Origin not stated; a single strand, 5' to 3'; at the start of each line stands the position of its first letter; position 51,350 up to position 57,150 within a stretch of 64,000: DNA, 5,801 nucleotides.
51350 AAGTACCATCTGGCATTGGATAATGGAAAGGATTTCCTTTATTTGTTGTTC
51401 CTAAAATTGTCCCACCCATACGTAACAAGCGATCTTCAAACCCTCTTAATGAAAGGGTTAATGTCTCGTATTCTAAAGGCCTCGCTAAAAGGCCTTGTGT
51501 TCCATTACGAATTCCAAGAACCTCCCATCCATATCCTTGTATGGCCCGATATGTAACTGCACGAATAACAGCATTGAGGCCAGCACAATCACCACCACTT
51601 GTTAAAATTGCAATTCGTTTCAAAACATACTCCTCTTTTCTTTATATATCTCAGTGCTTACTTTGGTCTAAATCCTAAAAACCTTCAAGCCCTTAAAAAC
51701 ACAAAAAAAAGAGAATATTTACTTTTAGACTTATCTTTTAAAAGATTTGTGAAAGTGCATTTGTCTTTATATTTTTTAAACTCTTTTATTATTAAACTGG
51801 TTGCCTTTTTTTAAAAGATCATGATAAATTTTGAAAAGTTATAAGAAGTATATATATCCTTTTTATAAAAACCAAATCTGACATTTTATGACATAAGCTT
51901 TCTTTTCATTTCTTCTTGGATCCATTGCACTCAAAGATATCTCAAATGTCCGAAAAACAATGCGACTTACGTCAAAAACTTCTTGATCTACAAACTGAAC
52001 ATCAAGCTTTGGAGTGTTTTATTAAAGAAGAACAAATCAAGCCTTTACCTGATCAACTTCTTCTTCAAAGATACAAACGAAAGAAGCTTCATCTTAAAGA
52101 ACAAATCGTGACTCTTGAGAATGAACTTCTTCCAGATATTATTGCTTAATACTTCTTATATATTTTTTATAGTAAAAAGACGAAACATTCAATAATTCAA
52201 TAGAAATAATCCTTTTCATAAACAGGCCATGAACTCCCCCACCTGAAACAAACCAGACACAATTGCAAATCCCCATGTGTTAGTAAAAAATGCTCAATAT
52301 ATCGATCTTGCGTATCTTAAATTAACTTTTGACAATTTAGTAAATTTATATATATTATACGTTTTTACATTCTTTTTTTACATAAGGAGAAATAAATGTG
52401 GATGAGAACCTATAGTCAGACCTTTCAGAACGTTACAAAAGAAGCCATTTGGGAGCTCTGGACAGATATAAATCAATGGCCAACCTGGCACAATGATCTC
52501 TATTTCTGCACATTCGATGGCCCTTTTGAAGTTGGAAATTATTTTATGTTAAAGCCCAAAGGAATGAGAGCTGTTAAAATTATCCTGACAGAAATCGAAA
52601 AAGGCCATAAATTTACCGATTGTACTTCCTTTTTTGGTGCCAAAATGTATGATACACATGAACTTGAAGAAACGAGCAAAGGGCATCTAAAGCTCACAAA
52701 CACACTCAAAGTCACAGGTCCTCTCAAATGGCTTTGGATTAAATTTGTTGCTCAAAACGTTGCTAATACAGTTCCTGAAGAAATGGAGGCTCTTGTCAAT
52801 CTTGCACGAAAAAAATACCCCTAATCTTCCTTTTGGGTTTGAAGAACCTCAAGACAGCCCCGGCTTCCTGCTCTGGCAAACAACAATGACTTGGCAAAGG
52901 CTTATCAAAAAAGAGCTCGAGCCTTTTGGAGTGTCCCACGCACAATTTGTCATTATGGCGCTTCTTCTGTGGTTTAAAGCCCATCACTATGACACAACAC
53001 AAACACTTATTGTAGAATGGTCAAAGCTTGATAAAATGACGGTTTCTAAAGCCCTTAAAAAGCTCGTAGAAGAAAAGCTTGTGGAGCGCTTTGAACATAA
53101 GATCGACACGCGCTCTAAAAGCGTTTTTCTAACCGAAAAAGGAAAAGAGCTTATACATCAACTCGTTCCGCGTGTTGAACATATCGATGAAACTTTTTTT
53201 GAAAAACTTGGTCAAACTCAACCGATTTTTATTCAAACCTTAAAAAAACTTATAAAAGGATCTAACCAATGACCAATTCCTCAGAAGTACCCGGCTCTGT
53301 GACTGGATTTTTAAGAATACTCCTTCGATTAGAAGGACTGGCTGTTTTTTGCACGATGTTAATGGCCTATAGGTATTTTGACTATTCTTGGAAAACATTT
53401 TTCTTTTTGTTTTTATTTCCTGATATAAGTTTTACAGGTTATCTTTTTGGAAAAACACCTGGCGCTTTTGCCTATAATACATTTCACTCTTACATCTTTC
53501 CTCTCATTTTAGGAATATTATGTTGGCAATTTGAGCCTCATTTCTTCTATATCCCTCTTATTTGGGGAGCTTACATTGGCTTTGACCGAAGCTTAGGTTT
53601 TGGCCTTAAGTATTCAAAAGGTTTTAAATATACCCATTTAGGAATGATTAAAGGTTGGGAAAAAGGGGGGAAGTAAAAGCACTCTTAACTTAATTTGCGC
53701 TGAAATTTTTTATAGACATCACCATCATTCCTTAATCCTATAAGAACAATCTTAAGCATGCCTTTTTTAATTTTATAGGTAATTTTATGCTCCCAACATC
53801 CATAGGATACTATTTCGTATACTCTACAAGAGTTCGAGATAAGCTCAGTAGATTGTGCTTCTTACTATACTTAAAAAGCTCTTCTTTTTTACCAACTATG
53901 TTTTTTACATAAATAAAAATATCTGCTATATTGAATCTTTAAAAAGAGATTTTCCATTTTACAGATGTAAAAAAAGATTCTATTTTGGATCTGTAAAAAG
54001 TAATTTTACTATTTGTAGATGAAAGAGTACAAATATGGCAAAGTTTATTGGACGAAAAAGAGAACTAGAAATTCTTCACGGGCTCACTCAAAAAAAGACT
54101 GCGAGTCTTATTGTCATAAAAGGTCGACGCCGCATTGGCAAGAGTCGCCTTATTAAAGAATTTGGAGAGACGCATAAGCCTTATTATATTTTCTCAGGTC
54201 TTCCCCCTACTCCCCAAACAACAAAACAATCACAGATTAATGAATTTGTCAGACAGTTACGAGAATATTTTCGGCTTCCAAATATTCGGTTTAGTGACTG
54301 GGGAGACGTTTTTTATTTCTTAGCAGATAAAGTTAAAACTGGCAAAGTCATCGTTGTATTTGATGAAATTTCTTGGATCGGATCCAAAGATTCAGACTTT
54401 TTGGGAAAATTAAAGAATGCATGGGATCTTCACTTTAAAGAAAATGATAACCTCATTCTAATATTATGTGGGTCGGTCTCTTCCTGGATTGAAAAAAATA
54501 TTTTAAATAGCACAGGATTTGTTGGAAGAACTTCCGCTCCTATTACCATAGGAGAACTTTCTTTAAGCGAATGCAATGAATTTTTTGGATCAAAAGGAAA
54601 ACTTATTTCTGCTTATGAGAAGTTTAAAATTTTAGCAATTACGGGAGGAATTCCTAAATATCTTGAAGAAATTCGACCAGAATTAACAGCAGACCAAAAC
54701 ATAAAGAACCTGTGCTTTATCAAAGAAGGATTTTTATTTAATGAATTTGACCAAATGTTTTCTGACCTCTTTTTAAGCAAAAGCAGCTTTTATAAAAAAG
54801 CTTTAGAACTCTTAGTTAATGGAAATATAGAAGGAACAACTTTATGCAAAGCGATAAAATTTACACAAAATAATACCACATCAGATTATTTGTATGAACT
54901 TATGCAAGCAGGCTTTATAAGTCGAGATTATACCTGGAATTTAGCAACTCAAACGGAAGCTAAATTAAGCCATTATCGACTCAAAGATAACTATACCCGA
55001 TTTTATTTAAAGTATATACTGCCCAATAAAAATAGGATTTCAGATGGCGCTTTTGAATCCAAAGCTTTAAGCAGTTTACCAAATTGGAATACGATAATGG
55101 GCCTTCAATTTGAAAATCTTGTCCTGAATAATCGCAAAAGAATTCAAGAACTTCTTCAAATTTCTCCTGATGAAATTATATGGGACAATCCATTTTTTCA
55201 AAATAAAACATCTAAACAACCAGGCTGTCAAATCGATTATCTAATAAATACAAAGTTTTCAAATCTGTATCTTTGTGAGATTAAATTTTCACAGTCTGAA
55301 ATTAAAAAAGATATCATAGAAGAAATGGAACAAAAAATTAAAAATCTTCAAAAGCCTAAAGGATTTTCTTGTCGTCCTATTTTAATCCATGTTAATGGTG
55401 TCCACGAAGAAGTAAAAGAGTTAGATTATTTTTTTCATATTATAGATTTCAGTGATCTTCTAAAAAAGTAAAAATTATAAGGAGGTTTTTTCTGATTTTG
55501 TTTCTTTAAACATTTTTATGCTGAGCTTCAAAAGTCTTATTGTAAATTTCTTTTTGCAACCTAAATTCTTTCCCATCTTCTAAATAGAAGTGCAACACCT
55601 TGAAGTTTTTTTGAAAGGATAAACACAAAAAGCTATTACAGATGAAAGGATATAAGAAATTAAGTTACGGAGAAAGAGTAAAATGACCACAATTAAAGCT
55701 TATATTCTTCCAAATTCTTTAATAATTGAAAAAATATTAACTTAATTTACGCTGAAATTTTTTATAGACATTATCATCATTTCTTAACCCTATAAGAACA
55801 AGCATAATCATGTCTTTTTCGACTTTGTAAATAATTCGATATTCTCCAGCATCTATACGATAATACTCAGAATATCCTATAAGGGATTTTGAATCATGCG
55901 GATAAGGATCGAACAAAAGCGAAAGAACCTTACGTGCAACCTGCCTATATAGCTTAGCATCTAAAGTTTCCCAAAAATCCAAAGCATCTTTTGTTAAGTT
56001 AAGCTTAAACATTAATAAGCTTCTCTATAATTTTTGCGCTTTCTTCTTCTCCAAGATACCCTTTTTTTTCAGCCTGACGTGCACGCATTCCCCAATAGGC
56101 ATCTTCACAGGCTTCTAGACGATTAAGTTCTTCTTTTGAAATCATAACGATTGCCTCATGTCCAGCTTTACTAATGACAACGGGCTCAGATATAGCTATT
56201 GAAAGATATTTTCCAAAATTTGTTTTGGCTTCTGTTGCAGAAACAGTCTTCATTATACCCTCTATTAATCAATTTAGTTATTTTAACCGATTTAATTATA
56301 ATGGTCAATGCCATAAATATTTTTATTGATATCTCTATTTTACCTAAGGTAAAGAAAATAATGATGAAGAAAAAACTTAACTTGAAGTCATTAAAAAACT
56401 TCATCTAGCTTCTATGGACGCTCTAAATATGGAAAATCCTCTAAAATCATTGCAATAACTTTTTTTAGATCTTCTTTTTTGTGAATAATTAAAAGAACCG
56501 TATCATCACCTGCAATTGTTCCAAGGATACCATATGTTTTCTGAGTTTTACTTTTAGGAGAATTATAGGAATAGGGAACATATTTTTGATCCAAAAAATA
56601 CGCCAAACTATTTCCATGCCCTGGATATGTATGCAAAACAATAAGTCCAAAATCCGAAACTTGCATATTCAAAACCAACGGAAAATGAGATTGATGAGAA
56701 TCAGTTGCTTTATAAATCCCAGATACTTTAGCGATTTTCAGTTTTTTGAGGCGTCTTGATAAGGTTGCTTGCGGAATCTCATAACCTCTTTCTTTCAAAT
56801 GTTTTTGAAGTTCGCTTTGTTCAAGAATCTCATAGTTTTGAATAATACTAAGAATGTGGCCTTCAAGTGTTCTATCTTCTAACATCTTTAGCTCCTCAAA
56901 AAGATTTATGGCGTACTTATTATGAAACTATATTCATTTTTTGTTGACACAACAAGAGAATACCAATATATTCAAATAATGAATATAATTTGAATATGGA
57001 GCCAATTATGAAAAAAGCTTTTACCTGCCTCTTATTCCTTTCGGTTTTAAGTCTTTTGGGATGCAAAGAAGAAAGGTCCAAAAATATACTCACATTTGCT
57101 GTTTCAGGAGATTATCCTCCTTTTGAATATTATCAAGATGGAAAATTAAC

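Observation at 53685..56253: DUF234 AAA+ ATPase inserted between a RelE-toxin fragment and an intact YefM-RelE pair, flanked by ~70-bp direct repeats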

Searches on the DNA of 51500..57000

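Call 80: search_rna_families(source=window, start=51500, end=57000, threshold=evalue, max_evalue=0.1)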
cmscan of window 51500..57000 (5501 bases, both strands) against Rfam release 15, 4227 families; matches with E-value up to 0.1: 0.
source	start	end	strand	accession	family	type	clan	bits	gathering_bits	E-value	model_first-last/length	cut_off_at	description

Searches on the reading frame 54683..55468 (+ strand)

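Call 25: search_protein_families(library=pfam, proteins=[window:54683-55468:+], max_evalue=10)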
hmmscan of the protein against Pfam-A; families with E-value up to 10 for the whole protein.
seq(262 aa): 4 families
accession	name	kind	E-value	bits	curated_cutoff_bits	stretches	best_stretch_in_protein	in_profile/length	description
PF03008.20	DUF234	-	0.013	16.3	22.5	1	108-204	1-91/100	Archaea bacterial proteins of unknown function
PF04423.19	Rad50_zn_hook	-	0.02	15.1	24.3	1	196-224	23-50/52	Rad50 zinc hook motif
PF24486.1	DUF7583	-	0.032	14.8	27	1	170-228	15-68/100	Domain of unknown function (DUF7583)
PF17597.7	DUF5493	-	0.16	12.7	27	1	10-45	30-65/82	Family of unknown function (DUF5493)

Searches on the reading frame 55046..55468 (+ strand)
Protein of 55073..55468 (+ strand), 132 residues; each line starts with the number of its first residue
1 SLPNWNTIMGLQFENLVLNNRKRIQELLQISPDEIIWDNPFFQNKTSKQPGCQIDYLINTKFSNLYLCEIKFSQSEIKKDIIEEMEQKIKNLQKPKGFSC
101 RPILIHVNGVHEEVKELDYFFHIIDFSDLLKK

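Call 25: search_protein_families(library=pfam, proteins=[window:55073-55468:+], max_evalue=10)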
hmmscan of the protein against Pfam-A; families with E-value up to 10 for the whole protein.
seq(132 aa): 2 families
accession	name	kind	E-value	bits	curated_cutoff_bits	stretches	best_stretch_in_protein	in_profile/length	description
PF04423.19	Rad50_zn_hook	-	0.0076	16.5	24.3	1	66-94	23-50/52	Rad50 zinc hook motif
PF24486.1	DUF7583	-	0.03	14.9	27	1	40-98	15-68/100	Domain of unknown function (DUF7583)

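Call 54: search_solved_structures(query=A4, max_evalue=10, show_alignments=2)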
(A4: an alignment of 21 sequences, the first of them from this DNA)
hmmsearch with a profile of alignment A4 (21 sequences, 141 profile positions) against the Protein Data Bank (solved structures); distinct sequences matched with E-value up to 10: 0.

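Call 57: predict_structure(alignment_id=A4)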
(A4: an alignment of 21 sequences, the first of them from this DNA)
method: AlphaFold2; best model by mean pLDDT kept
length: 141 residues; sequences in the alignment: 21
mean_pLDDT: 85.1   pTM: 0.77
mean pLDDT of the five models: 85.1, 83.9, 82.5, 81.0, 56.3
residues with pLDDT >= 90: 76; 70-90: 46; 50-70: 19; < 50: 0
segments of 3 or more residues with pLDDT < 50: none
pLDDT, mean of each block of 10 residues (from residue 1): 63 76 88 94 91 61 86 91 87 91 87 92 94 91 69
secondary structure, 60 per line:
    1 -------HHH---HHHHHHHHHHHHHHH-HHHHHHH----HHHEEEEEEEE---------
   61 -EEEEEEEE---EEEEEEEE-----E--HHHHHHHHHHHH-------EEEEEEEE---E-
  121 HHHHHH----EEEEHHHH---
elements in order: H14-28 H30-36 E44-51 E62-69 E73-80 H89-100 E108-115 H121-126 E131-134 H135-138

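Call 60: fold_search(model_id=the predicted structure, library=pdb)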
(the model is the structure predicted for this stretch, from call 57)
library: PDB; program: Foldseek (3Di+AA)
matches with E <= 10: 606; with E <= 0.001: 2
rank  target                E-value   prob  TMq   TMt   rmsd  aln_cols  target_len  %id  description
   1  5gkj_B                3.8e-04  1.00  0.44  0.29   6.1       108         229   17  Structure of EndoMS in apo form (released 2016-11-02)
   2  2vld_B                9.9e-04  1.00  0.47  0.32   5.4       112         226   18  crystal structure of a repair endonuclease from Pyrococcus abyssi (released 2009-05-19)
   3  2vld_A                1.1e-03  1.00  0.48  0.32   5.4       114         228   18  crystal structure of a repair endonuclease from Pyrococcus abyssi (released 2009-05-19)
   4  5gke_A                3.8e-03  1.00  0.51  0.33   5.0       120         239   15  Structure of EndoMS-dsDNA1 complex (released 2016-11-02)
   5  8z4i_B                1.5e-02  0.96  0.44  0.20   7.4       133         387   12  crystal structure of Cdn1 in complex with cA3 (released 2026-02-04)
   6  7esy_B                2.5e-02  0.82  0.34  0.08   8.8       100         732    6  Crystal structure of the complex formed by Wolbachia cytoplasmic incompatibility factors CidA and CidBND1-ND2 from wPi (released 2021-11-10)
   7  4f0p_C                3.0e-02  0.89  0.45  0.18   9.5       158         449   13  MspJI Restriction Endonuclease - P31 Form (released 2012-08-08)
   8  1y88                  3.7e-02  0.96  0.46  0.37   5.8       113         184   16  Crystal Structure of Protein of Unknown Function AF1548 (released 2004-12-21)
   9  5gkj_A                4.2e-02  0.92  0.39  0.28   7.1       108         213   14  Structure of EndoMS in apo form (released 2016-11-02)
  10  7fiw_A                5.8e-02  0.82  0.38  0.09   8.2       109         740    8  Crystal structure of the complex formed by Wolbachia cytoplasmic incompatibility factors CidAwMel(ST) and CidBND1-ND2  (released 2022-04-06)
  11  9iac_A                5.8e-02  0.33  0.30  0.19  12.1       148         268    9  Structure of the Argonaute-associated Cas4 family protein 1 (ACE1) from Microcystis aeruginosa (MaACE1) (released 2025-04-23)
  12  8q3y_A                6.2e-02  0.87  0.49  0.20   6.9       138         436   16  Crystal structure of apo Can2 from Thermoanaerobacter brockii (released 2023-11-22)
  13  9iab_B                6.6e-02  0.51  0.33  0.19  10.9       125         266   10  Structure of the Argonaute-associated Cas4 family protein 1 (ACE1) from Chroococcidiopsis thermalis (CtACE1) (released 2025-04-23)
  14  9u49_A                7.1e-02  0.75  0.43  0.19   7.2       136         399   12  crystal structure of Cdn1 in complex with cA4 (released 2026-02-04)
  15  9iab_A                7.1e-02  0.54  0.32  0.19   9.6       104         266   12  Structure of the Argonaute-associated Cas4 family protein 1 (ACE1) from Chroococcidiopsis thermalis (CtACE1) (released 2025-04-23)
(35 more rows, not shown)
